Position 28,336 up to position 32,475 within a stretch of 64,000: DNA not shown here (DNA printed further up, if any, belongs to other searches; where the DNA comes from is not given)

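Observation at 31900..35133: Shared ~150-aa C-terminal domain on two different sugar-modifying proteins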

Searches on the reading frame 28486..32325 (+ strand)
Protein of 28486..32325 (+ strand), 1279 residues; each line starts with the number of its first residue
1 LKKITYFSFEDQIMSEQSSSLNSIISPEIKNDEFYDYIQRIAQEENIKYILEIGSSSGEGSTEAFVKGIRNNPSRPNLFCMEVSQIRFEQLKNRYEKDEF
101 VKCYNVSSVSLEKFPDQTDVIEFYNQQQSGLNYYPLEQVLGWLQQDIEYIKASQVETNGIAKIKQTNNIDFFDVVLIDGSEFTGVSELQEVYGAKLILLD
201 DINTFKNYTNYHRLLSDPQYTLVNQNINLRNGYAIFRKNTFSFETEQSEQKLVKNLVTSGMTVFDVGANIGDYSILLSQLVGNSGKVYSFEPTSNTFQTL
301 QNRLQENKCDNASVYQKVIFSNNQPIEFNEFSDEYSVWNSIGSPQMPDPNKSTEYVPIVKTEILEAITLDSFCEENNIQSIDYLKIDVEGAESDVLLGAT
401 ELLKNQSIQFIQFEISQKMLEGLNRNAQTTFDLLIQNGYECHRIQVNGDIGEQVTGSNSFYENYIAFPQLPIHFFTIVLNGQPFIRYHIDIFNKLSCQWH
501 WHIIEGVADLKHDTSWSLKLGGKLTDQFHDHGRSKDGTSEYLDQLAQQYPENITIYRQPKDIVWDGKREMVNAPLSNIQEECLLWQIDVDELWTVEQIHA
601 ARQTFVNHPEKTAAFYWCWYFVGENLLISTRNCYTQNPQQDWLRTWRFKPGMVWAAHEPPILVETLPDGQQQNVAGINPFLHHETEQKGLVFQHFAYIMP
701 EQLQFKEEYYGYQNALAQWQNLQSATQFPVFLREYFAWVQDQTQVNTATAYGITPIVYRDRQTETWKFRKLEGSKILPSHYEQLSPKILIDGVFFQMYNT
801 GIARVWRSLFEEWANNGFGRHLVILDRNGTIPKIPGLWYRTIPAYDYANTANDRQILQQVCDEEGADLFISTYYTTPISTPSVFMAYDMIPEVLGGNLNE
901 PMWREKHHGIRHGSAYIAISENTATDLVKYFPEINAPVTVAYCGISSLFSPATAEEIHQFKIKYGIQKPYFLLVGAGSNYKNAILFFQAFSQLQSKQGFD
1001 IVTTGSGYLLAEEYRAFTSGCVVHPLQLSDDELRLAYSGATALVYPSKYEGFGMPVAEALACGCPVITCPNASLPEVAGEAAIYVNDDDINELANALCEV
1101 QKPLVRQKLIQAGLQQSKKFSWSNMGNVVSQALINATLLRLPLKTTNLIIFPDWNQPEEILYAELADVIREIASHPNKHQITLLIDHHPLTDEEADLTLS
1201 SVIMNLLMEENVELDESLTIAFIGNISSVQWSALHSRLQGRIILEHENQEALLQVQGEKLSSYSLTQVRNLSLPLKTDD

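Call 4: search_protein_families(library=pfam, proteins=[window:28486-32325:+], max_evalue=0.01)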
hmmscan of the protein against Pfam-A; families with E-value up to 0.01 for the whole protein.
window:28486-32325:+ (1279 aa): 11 families
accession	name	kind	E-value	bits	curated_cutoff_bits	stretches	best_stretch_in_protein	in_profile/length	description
PF05050.19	Methyltransf_21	-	6.7e-23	82.1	22.7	1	265-440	1-172/173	Methyltransferase FkbM domain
PF13692.12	Glyco_trans_1_4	-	3.4e-19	69.9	27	1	969-1100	2-139/142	Glycosyl transferases group 1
PF00534.26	Glycos_transf_1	-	2.4e-17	63.5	26.4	1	967-1099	14-154/172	Glycosyl transferases group 1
PF13524.12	Glyco_trans_1_2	-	1.8e-05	25.1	25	1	991-1117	7-129/144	Glycosyl transferase-like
PF20706.3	GT4-conflict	-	2.2e-05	24.1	26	1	1021-1067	263-309/385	Family 4 Glycosyltransferase in conflict systems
PF13439.12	Glyco_transf_4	-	9.4e-05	22.9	28.5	1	801-945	3-166/170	Glycosyltransferase Family 4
PF13847.12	Methyltransf_31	-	0.00016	21.8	27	1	258-321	2-65/145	Methyltransferase domain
PF02475.24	TRM5-TYW2_MTfase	-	0.0012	19.2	28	1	241-312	19-88/164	TRM5/TYW2 methyltransferase domain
PF01135.25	PCMT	-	0.0064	16.7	20.3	0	254-314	70-128/210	Protein-L-isoaspartate(D-aspartate) O-methyltransferase (PCMT)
PF13641.12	Glyco_tranf_2_3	-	0.0068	16.9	27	0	534-609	40-114/230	Glycosyltransferase like family 2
PF01728.25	FtsJ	-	0.0073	16.7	24.1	0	255-295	17-56/181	FtsJ-like methyltransferase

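Call 12: search_protein_families(library=ncbifam, proteins=[window:28486-32325:+], max_evalue=10)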
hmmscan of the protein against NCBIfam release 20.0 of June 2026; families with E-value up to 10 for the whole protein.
window:28486-32325:+ (1279 aa): 32 families (the best 25 are shown)
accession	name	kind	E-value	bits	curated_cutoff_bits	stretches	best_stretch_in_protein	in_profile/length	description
TIGR01444.1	fkbM_fam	subfamily_domain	3.2e-32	112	37.7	1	262-407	1-135/143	FkbM family methyltransferase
TIGR04047.1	MSMEG_0565_glyc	hypoth_equivalog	1.1e-17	64.3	259.85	1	906-1124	132-362/373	MSMEG_0565 family glycosyltransferase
TIGR02149.1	glgA_Coryne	subfamily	2.4e-15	56.6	302.4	1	892-1125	125-379/391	glycogen synthase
NF053787.1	GlcN_PG_synth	equivalog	4.5e-10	38.9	480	1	947-1125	176-348/361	N-acetylglucosaminyl phosphatidylglycerol synthase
TIGR03449.1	mycothiol_MshA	equivalog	1.2e-09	37.6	462.5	1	919-1133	171-400/406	D-inositol-3-phosphate glycosyltransferase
TIGR03088.1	stp2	hypoth_equivalog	8.2e-07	28.4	409.05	1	915-1127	139-364/374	TIGR03088 family PEP-CTERM/XrtA system glycosyltransferase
NF038295.1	EPS_HpsP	equivalog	1.3e-06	27.6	550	1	1040-1128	288-379/388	hormogonium polysaccharide biosynthesis glycosyltransferase HpsP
NF050063.1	ProtGlycPglJ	equivalog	2.5e-06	27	500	1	918-1125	150-355/363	N-acetylgalactosamine-N,N'-diacetylbacillosaminyl-diphospho-undecaprenol 4-alpha-N-acetylgalactosaminyltransferase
NF041876.1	EPS_EpsE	equivalog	2.9e-06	26.8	400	1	1029-1116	285-375/389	exopolysaccharide biosynthesis GT4 family glycosyltransferase EpsE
NF041010.1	glycosy_Agl16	equivalog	6e-06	25.3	575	1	1037-1129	251-344/352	glycosylation protein Agl16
TIGR03999.1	thiol_BshA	equivalog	2.4e-05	23.4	273.7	1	1032-1120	265-357/375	N-acetyl-alpha-D-glucosaminyl L-malate synthase BshA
NF053513.1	Gtran_IagA_BgsA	equivalog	5.9e-05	22.2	460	1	927-1125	119-320/333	LTA glycolipid anchor biosynthesis glycosyltransferase, IagA/BgsA family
TIGR02469.1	CbiT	equivalog_domain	9.3e-05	22.7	78.3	1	258-317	18-76/124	precorrin-6Y C5,15-methyltransferase (decarboxylating) subunit CbiT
NF053511.1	tRNA_U34_MnmM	equivalog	0.00016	21.3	135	1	248-314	6-73/183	tRNA 5-(aminomethyl)-2-thiouridylate-methyltransferase MnmM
NF038298.1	EPS_HpsO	equivalog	0.00023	20.1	575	1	1050-1117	299-367/388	hormogonium polysaccharide biosynthesis glycosyltransferase HpsO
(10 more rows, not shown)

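Call 69: list_cluster_members(proteins=[window:28486-32322:+, P0013, window:35172-37424:-, window:32918-34027:+])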
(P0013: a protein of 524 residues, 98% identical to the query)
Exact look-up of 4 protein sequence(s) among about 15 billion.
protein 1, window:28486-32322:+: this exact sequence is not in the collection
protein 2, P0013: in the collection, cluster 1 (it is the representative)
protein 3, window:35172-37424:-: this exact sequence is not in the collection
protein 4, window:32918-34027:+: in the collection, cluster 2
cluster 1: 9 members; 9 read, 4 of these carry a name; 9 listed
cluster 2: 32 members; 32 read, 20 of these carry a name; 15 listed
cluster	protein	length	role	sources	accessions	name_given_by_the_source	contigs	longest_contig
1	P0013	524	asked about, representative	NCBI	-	-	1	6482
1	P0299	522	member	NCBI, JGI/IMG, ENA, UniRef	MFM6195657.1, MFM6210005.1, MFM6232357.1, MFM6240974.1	MAG: hypothetical protein ACKPEN_13865 [Planktothrix sp.] | hypothetical protein n=1 Tax=Planktothrix sp. TaxID=3088171 RepID=UPI0038D37788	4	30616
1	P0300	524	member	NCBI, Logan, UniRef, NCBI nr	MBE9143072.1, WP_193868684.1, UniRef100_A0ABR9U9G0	hypothetical protein [Planktothrix mougeotii] | Glycosyl transferase n=1 Tax=Planktothrix mougeotii LEGE 06226 TaxID=1828728 ...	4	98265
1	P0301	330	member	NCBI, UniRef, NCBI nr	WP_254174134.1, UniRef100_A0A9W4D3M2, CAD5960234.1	hypothetical protein [Planktothrix pseudagardhii] | Uncharacterized protein n=1 Tax=Planktothrix pseudagardhii TaxID=132604 ...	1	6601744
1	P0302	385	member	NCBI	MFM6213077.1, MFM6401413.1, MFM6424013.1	MAG: hypothetical protein ACKPFB_14955, partial [Planktothrix sp.]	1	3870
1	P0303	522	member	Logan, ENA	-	-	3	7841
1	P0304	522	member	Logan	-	-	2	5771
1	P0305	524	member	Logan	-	-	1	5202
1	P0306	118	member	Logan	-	-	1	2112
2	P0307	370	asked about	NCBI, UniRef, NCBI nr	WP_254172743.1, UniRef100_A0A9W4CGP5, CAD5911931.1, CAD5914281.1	IS630 family transposase [Planktothrix pseudagardhii] | Transposase n=1 Tax=Planktothrix pseudagardhii TaxID=132604 RepID=A0A9W4CGP5_9CYAN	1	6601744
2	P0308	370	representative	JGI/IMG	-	-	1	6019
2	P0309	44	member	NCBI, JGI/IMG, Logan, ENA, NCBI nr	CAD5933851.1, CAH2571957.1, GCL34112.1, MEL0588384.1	transposase [Planktothrix agardhii CCAP 1459/11A] | hypothetical protein | hypothetical protein [Planktothrix agardhii]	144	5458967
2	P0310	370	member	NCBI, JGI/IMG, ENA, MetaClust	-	transposase | \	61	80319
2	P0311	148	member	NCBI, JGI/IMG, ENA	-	transposase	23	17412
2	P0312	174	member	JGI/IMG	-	hypothetical protein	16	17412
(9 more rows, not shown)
